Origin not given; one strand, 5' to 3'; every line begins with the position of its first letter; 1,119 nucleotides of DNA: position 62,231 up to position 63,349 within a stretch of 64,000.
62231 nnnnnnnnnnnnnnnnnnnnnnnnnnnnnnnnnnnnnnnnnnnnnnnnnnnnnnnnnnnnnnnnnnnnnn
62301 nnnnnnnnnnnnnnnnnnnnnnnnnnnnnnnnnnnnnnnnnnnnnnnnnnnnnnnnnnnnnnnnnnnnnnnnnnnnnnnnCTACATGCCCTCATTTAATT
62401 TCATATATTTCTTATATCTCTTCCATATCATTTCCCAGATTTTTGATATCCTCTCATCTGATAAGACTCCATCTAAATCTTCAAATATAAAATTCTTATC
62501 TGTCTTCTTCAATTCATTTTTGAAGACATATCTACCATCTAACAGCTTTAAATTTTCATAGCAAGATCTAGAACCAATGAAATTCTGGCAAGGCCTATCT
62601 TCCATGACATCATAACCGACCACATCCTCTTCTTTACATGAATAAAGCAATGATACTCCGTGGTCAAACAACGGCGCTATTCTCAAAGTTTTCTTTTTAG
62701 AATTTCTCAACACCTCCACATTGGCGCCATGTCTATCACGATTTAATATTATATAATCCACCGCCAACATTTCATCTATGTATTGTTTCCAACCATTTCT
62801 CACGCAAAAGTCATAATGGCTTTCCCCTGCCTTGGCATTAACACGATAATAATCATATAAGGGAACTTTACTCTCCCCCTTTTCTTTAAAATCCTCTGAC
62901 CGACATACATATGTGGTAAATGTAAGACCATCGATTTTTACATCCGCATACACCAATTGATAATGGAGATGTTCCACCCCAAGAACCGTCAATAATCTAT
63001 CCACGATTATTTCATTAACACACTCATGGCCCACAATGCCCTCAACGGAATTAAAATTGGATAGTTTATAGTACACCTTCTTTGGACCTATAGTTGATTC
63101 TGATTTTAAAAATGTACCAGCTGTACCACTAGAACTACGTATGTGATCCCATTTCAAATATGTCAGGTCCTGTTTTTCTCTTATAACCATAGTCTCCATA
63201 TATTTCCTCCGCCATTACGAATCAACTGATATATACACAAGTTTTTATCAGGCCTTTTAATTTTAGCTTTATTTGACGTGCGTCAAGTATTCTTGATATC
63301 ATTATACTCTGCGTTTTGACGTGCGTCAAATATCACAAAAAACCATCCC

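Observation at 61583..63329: Candidate split HipA-type kinase module with reversed gene order and a fused HipS-like/HTH partner, under a doubly operated consensus promoter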

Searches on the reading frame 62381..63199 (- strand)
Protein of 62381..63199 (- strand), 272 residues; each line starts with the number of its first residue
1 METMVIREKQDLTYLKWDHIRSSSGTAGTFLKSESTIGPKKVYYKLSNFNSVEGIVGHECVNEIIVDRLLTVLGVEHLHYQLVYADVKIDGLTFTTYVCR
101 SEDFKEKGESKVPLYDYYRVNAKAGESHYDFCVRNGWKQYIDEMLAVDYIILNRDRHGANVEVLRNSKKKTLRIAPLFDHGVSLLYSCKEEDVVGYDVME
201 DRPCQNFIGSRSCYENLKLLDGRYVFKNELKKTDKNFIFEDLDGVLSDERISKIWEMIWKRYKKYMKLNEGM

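Call 3: search_protein_families(library=pfam, proteins=[window:62381-63199:-], max_evalue=1)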
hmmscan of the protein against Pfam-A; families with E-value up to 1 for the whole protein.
window:62381-63199:- (272 aa): 3 families
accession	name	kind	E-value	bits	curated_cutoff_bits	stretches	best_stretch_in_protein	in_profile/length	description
PF07804.18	HipA_C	-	0.021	14.9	30.5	1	144-186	125-165/213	HipA-like C-terminal domain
PF00454.33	PI3_PI4_kinase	-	0.058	13.7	27.1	1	95-184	96-172/241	Phosphatidylinositol 3- and 4-kinase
PF07504.19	FTP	-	0.066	13.5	21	1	72-96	12-36/51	Fungalysin/Thermolysin Propeptide Motif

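Call 4: search_protein_families(library=ncbifam, proteins=[window:62381-63199:-], max_evalue=1)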
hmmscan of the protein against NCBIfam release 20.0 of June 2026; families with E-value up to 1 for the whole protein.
window:62381-63199:- (272 aa): 1 family
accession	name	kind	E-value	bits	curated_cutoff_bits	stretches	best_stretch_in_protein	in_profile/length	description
NF047810.1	LIC11742_lipo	equivalog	0.055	13.3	210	1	66-109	6-51/125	LIC11742 family lipoprotein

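Call 5: search_protein_families(library=padloc, proteins=[window:62381-63199:-], max_evalue=1)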
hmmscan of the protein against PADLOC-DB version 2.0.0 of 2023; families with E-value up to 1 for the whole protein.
window:62381-63199:- (272 aa): 6 families
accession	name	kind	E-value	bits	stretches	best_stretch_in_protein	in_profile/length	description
PDLC04340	PDC-M03A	-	1.1e-10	39.4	1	18-202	12-188/280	-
PDLC04342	PDC-M03A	-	1.1e-07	29.7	1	145-193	155-203/299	-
PDLC04339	PDC-M03A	-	1.8e-07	28.8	1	143-197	139-191/293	-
PDLC04344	PDC-M03A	-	9.1e-07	26.6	1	145-188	154-196/305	-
PDLC04345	PDC-M03A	-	1.6e-06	25.6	1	141-193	148-202/302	-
PDLC04337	PDC-M03A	-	0.00024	18.7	1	145-187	94-136/250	-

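Call 6: find_homologous_proteins(query=window:62381-63199:-)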
Query window:62381-63199:- (272 aa): 3414 proteins with E <= 0.001 among 4101 candidates; the best 120 are listed.
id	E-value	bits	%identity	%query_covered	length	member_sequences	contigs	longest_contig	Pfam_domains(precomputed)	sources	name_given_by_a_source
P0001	3.2e-182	622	100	100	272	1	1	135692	-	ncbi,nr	ncbi:MAG: hypothetical protein K6B67_01035 [Lachnospiraceae bacterium]|nr:hypothetical protein [Lach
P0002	6.8e-132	457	73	99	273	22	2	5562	-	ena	-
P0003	9.0e-125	434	71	99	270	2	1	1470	-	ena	-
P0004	1.1e-124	433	69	99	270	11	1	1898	-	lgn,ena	-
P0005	1.3e-124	433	69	99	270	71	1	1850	-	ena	-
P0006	1.7e-124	433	69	99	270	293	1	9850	-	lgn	-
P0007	3.2e-124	432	70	99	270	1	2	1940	-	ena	-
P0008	2.9e-123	429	68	99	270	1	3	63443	-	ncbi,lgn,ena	-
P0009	3.8e-123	428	70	99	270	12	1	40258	-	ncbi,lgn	-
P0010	6.1e-123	428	68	99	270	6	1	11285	-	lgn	-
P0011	1.0e-122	427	67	99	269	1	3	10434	-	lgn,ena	-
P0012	1.6e-122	426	69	99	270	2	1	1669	-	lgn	-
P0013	1.6e-122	426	67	99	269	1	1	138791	-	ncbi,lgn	-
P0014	2.3e-122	426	69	99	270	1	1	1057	-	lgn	-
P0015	4.7e-122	425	68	99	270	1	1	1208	-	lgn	-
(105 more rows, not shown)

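Call 12: search_solved_structures(query=A2, max_evalue=10, show_alignments=3)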
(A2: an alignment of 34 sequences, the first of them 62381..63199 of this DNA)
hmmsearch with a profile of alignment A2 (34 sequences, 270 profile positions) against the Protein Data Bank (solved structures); distinct sequences matched with E-value up to 10: 2.
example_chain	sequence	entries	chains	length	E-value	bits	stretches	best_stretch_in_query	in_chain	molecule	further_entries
3akj_A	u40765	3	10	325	7.7e-05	25.5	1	86-260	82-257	CtkA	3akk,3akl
2nar_A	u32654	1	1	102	0.24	14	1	9-70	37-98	Effector protein Avr3a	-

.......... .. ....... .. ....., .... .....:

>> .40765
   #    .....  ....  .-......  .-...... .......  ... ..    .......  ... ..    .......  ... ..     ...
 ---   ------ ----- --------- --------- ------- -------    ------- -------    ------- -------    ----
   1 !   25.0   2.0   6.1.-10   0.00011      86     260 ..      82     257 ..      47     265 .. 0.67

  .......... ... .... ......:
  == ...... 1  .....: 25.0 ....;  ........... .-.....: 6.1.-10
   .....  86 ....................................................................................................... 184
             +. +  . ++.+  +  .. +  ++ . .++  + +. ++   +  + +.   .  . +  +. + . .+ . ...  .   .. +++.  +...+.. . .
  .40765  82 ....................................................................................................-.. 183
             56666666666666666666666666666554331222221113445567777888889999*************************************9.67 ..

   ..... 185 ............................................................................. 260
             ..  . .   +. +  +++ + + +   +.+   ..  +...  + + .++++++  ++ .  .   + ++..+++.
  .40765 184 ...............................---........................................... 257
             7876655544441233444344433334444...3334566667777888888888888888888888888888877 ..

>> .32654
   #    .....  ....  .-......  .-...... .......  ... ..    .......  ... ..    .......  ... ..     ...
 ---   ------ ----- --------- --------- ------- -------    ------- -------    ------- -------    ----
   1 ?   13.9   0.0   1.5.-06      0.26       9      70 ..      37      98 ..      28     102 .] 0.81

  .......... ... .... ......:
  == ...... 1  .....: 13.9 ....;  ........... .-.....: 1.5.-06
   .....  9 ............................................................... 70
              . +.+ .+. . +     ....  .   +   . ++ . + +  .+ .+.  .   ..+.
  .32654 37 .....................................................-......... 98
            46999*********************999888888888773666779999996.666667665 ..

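Call 22: predict_structure(alignment_id=A2)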
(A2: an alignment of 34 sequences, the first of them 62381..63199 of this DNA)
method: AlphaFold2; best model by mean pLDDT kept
length: 272 residues; sequences in the alignment: 34
mean_pLDDT: 84.8   pTM: 0.86
mean pLDDT of the five models: 84.8, 84.7, 84.0, 83.8, 81.9
residues with pLDDT >= 90: 139; 70-90: 97; 50-70: 26; < 50: 10
segments of 3 or more residues with pLDDT < 50: 20-29
pLDDT, mean of each block of 10 residues (from residue 1): 93 74 40 68 81 74 92 94 90 88 90 92 95 95 93 68 92 84 66 86 81 91 94 97 90 94 93 59
secondary structure, 60 per line:
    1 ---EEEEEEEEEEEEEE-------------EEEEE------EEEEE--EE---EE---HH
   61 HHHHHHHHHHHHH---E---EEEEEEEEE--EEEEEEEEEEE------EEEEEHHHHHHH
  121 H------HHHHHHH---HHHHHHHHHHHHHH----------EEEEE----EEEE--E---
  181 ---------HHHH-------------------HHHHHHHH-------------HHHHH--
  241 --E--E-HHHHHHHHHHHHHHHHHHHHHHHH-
elements in order: E4-17 E31-35 E42-46 H59-73 E81-89 E92-102 E109-113 H114-121 H128-134 H138-151 E162-166 E171-174 H190-193 H213-220 H234-238 H248-271

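Call 26: fold_search(model_id=the predicted structure, library=pdb)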
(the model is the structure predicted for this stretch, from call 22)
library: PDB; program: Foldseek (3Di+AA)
matches with E <= 10: 504; with E <= 0.001: 7
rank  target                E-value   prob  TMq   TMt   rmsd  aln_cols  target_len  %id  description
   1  3akk_B                7.1e-08  1.00  0.63  0.60   6.6       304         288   16  Crystal structure of A Helicobacter pylori proinflammatory kinase CtkA (released 2010-12-01)
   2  3akk_A                7.5e-08  1.00  0.64  0.60   6.5       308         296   16  Crystal structure of A Helicobacter pylori proinflammatory kinase CtkA (released 2010-12-01)
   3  3akk_D                7.1e-07  1.00  0.64  0.61   6.6       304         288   16  Crystal structure of A Helicobacter pylori proinflammatory kinase CtkA (released 2010-12-01)
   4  3akl_C                8.0e-07  1.00  0.61  0.60   5.5       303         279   15  Crystal structure of A Helicobacter pylori proinflammatory kinase CtkA (released 2010-12-01)
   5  3akl_A                8.5e-07  1.00  0.62  0.61   6.2       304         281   15  Crystal structure of A Helicobacter pylori proinflammatory kinase CtkA (released 2010-12-01)
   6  3akj_A                2.6e-06  1.00  0.59  0.58   7.3       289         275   16  Crystal structure of A Helicobacter pylori proinflammatory kinase CtkA (released 2010-12-01)
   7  3akk_C                3.1e-06  1.00  0.63  0.61   6.2       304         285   16  Crystal structure of A Helicobacter pylori proinflammatory kinase CtkA (released 2010-12-01)
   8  7ab5_F                1.2e-03  0.99  0.44  0.36  10.3       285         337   11  Crystal structure of the Escherichia coli toxin-antitoxin system HipBST (HipT D233Q) (released 2022-01-12)
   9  5jd9                  1.7e-03  0.96  0.38  0.31  11.6       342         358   12  Bacillus cereus CotH kinase (released 2016-05-18)
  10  3tpe                  3.0e-03  0.99  0.45  0.31  10.2       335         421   11  The phipa p3121 structure (released 2012-10-03)
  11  7ab3_C                3.1e-03  0.99  0.45  0.38   9.8       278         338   12  Crystal structure of the Escherichia coli toxin-antitoxin system HipBST (HipT S57A) (released 2022-01-12)
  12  5jda                  3.3e-03  0.92  0.38  0.31  11.8       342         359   12  Bacillus cereus CotH kinase plus Mg2+/AMP (released 2016-05-18)
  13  3dnu                  4.0e-03  0.97  0.40  0.28   9.3       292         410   10  structure of MDT protein (released 2009-01-27)
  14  5uir_A                4.0e-03  0.77  0.31  0.31  16.4       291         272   12  Crystal structure of IRAK4 in complex with compound 11 (released 2017-05-24)
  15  6wak_B                4.2e-03  0.72  0.32  0.29  13.1       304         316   14  A crystal structure of EGFR(T790M/V948R) in complex with LN3754 (released 2021-03-31)
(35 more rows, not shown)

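Call 40: find_related_loci(query=A2, collection=genome_contigs, flank=5000)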
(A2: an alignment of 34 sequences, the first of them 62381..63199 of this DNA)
Query A2 (272 aa) in genome_contigs; peptide patterns used: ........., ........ (x = any residue, [..] = any of these).
599 stretches matched a pattern (row limit reached: there are more); 535 encode a relative of the query (tblastn E <= 1e-3); the best 80 are kept; 80 distinct loci.
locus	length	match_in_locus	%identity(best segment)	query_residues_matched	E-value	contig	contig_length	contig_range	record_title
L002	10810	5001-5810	70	1-268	2e-129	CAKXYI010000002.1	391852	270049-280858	MAG: uncultured Lachnospiraceae bacterium isolate REFINED_METABAT215_TOP10_CONTIGS_1500_ASSEMBLY_K77_MERGED__Hadza_MoBio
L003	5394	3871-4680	69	1-268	1e-128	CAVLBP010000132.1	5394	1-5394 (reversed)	bacterium isolate H07689-L1_cleanbin_000027 genome assembly, contig: Spades_H07689-L1_contig_7234, whole genome shotgun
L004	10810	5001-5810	69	1-268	4e-128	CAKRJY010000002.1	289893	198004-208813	MAG: uncultured Lachnospiraceae bacterium isolate REFINED_METABAT215_TOP10_CONTIGS_1500_ASSEMBLY_K77_MERGED__Hadza_MoBio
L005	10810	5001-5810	69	1-268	1e-127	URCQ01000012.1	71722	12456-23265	uncultured Pseudobutyrivibrio sp. isolate UMGS881 genome assembly, contig: NODE_17_length_71722_cov_19.268785, whole gen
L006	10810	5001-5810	70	1-268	3e-127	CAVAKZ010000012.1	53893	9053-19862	Parabacteroides distasonis isolate H07606-L1_cleanbin_000008 genome assembly, contig: Spades_H07606-L1_contig_397, whole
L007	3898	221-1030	68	1-268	1e-129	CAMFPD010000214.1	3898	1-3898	MAG: uncultured Lachnobacterium sp. isolate SRR15725430_bin.9_metaWRAP_v1.3_MAG genome assembly, contig: ERZ10622448.130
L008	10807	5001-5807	67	1-268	1e-125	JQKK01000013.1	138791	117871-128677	Lachnospiraceae bacterium MA2020 T348DRAFT_scaffold00012.12_C, whole genome shotgun sequence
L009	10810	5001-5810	70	1-268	1e-125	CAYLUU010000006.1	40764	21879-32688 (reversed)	MAG TPA_asm: uncultured Sarcina sp. isolate binchicken_co354_32 genome assembly, contig: NODE_741_length_40764_cov_7.799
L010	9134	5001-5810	67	1-268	2e-124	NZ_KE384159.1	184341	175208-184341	Butyrivibrio sp. MB2005 G610DRAFT_scaffold00011.11, whole genome shotgun sequence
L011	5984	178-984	66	5-267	2e-124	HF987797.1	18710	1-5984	Clostridium sp. CAG:590 genomic scaffold, scf167, whole genome shotgun sequence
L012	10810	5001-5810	66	1-268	1e-123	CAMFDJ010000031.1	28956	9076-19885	MAG: uncultured Lachnospiraceae bacterium isolate SRR11489788_bin.22_metaWRAP_v1.3_MAG genome assembly, contig: ERZ11466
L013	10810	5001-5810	64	1-268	3e-123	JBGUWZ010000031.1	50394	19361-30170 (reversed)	MAG: Lachnospiraceae bacterium isolate ruminal_MAG_65 ruminal_MAG_65_contig_0031, whole genome shotgun sequence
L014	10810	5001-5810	66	1-268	8e-123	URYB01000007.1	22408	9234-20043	uncultured Lachnobacterium sp. isolate UMGS1467 genome assembly, contig: NODE_612_length_22408_cov_3.758824, whole genom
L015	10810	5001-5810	64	1-268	7e-123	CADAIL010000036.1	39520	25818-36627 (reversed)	MAG: uncultured Lachnospiraceae bacterium isolate RUG13328 genome assembly, contig: RUG13328_asm_36, whole genome shotgu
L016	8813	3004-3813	66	1-268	2e-122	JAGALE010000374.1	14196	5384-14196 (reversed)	MAG: Lachnospiraceae bacterium isolate RGIG8543 Water_deer_Cecum-3__c564422, whole genome shotgun sequence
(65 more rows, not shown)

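Call 68: search_dna_similar(query=window:62381-63199:-, collection=phages, mode=protein, max_evalue=0.001, max_rows=15)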
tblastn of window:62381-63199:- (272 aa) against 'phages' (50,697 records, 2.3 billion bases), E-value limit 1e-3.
Records with a match: 7; places in all: 7; records where one place covers at least 80% of the query: 0.
Best place of each record, by identity: <60% 7.
By first word of the organism name: Bacteriophage 6; Clostridioides 1.
By host as written in the record: - 6; Clostridioides sp. ES-S-0173-01 1.
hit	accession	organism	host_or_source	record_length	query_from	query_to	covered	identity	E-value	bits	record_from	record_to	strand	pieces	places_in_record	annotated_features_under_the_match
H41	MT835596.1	Bacteriophage sp.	human fecal samples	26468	58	269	78%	27.6%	2e-9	64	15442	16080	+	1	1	record has no annotation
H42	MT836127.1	Bacteriophage sp.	human fecal samples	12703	54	265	78%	25.7%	4e-5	50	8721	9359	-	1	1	record has no annotation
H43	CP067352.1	Clostridioides phage ES-S-0173-01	Clostridioides sp. ES-S-0173-01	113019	31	184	57%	30.1%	2e-7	58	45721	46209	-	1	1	record has no annotation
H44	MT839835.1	Bacteriophage sp.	human fecal samples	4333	58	220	60%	27.3%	2e-7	57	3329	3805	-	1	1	record has no annotation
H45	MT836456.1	Bacteriophage sp.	human fecal samples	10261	56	200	53%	28.9%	4e-6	54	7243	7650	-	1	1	record has no annotation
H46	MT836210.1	Bacteriophage sp.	human fecal samples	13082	32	185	57%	25.4%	3e-6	54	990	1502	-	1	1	record has no annotation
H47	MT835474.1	Bacteriophage sp.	human fecal samples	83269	58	189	49%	28.2%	1e-5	52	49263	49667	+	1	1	record has no annotation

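Call 69: search_dna_similar(query=window:62381-63199:-, collection=plasmids, mode=protein, max_evalue=0.001, max_rows=25)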
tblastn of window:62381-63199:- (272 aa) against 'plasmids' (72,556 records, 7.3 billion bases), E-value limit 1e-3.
Records with a match: 10; places in all: 10; records where one place covers at least 80% of the query: 1.
Best place of each record, by identity: 60-80% 1; <60% 9.
By first word of the organism name: Clostridium 3; Pseudobutyrivibrio 1; Clostridiaceae 1; Selenomonas 1; Alkalihalophilus 1; Niallia 1; Cytobacillus 1; Paenisporosarcina 1.
By predicted mobility (MOB-suite, as given by PLSDB): non-mobilizable 8; mobilizable 1; conjugative 1.
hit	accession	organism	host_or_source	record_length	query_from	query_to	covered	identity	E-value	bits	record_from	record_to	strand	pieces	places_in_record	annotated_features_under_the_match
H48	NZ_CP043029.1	Pseudobutyrivibrio xylanivorans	Bovine,rumen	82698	1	268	99%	61.5%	1e-111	360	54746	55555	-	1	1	hypothetical protein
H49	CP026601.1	Clostridiaceae bacterium 14S0207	Bos taurus,whole organsim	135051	26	209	68%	27.9%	3e-5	53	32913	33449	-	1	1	hypothetical protein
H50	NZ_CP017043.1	Selenomonas sp. oral taxon 920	Homo sapiens,pure culture,Periodontal ...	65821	58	186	47%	33.3%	9e-7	57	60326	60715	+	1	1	hypothetical protein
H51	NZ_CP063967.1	Clostridium botulinum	Chicken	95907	138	192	20%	44.6%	7e-4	48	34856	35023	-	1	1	hypothetical protein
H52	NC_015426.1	Clostridium botulinum BKT015925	-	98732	138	192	20%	44.6%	7e-4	48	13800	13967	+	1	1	hypothetical protein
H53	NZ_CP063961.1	Clostridium botulinum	Bovine,feces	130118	138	192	20%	44.6%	7e-4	48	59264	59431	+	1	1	hypothetical protein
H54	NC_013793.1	Alkalihalophilus pseudofirmus OF4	-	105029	143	190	18%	50.0%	2e-5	54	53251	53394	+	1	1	hypothetical protein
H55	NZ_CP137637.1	Niallia sp. XMNu-256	-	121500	141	190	18%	48.0%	2e-5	53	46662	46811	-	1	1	hypothetical protein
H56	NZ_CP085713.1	Cytobacillus solani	single cell,soil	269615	138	185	18%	50.0%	5e-5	52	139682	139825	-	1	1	hypothetical protein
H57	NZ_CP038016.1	Paenisporosarcina antarctica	Antarctica: Sea off King George Island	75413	141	190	18%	44.0%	2e-4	50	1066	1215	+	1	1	hypothetical protein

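Call 70: get_annotated_region(hit=H48, flank=4000)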
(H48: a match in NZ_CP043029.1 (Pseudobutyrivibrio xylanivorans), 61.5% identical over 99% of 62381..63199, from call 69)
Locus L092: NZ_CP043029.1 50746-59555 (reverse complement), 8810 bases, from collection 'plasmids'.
description: Pseudobutyrivibrio xylanivorans strain MA3014 plasmid pNP95, complete sequence
organism: Pseudobutyrivibrio xylanivorans (NCBI taxid 185007)
taxonomy: Bacteria; Bacillota; Clostridia; Lachnospirales; Lachnospiraceae; Pseudobutyrivibrio; Pseudobutyrivibrio xylanivorans
host: -; source: Bovine,rumen; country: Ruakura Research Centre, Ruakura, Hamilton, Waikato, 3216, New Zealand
typing (MOB-suite, as given by PLSDB): non-mobilizable
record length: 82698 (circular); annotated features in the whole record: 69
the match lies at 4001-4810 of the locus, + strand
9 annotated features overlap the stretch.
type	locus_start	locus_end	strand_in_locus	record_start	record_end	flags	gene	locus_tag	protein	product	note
CDS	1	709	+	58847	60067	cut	-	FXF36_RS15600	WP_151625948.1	NAD-dependent epimerase/dehydratase family protein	-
CDS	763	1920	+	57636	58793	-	wecB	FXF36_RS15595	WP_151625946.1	UDP-N-acetylglucosamine 2-epimerase (non-hydrolyzing)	GO:0009103 - lipopolysaccharide biosynthetic process [Evidence IEA]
CDS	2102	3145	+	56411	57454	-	-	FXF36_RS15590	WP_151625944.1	polysaccharide biosynthesis protein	-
CDS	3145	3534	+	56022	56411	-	-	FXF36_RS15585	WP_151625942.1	DMT family transporter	GO:0055085 - transmembrane transport [Evidence IEA]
CDS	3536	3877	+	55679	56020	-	-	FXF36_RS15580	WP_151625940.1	EamA family transporter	-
CDS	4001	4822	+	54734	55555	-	-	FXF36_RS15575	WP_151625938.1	hypothetical protein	-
CDS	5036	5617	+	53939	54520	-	-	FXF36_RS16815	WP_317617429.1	hypothetical protein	-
CDS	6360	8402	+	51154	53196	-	-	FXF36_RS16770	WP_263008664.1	flagellin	GO:0071973 - bacterial-type flagellum-dependent cell motility [Evidence IEA]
CDS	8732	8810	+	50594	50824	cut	-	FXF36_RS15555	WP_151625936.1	hypothetical protein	-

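Call 71: get_annotated_region(hit=H41, flank=3000)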
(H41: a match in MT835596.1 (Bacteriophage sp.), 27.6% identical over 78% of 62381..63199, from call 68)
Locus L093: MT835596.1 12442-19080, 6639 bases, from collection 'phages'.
description: UNVERIFIED: Bacteriophage sp. clone scaffold_264 genomic sequence.
organism: Bacteriophage sp. (NCBI taxid 38018)
taxonomy: Viruses
host: -; source: human fecal samples; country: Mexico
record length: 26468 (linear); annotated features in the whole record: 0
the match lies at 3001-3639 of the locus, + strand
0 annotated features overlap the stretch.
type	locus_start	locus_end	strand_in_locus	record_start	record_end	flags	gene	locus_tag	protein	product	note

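Call 72: get_annotated_region(hit=H43, flank=3000)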
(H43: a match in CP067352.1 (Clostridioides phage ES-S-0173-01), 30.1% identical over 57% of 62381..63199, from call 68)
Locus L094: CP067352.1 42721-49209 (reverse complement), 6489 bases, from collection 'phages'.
description: Clostridioides phage ES-S-0173-01, complete sequence.
organism: Clostridioides phage ES-S-0173-01 (NCBI taxid 2802961)
taxonomy: Viruses; Duplodnaviria; Heunggongvirae; Uroviricota; Caudoviricetes
host: Clostridioides sp. ES-S-0173-01; source: soil; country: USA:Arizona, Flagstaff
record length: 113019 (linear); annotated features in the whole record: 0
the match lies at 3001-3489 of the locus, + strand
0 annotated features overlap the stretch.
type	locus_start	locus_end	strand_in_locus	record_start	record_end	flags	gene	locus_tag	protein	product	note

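Call 73: get_annotated_region(hit=H50, flank=3000)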
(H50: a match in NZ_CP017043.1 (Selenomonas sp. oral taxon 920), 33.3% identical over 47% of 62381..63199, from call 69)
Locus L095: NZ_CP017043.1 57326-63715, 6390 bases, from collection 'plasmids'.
description: Selenomonas sp. oral taxon 920 strain W5150 plasmid unnamed1, complete sequence
organism: Selenomonas sp. oral taxon 920 (NCBI taxid 1884263)
taxonomy: Bacteria; Bacillota; Negativicutes; Selenomonadales; Selenomonadaceae; Selenomonas; Selenomonas sp. oral taxon 920
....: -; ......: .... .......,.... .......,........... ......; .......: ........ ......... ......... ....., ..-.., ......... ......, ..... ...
typing (MOB-suite, as given by PLSDB): mobilizable; relaxase MOBQ
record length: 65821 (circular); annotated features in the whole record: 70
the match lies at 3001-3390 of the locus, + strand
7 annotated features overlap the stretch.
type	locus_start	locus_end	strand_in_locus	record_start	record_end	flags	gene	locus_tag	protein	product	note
CDS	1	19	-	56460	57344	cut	-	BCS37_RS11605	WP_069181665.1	hypothetical protein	-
CDS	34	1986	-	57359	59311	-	-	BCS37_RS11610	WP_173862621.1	peptidoglycan DD-metalloendopeptidase family protein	-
CDS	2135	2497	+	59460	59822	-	-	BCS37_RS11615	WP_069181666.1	type II toxin-antitoxin system HicB family antitoxin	-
CDS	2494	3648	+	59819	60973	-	-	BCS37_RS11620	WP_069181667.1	hypothetical protein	-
CDS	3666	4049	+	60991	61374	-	-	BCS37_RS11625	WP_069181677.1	hypothetical protein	-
CDS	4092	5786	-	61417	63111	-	-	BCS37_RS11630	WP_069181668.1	type IV secretion system protein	GO:0030255 - protein secretion by the type IV secretion system [Evidence IEA]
CDS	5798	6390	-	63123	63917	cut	-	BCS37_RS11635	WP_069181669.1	hypothetical protein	-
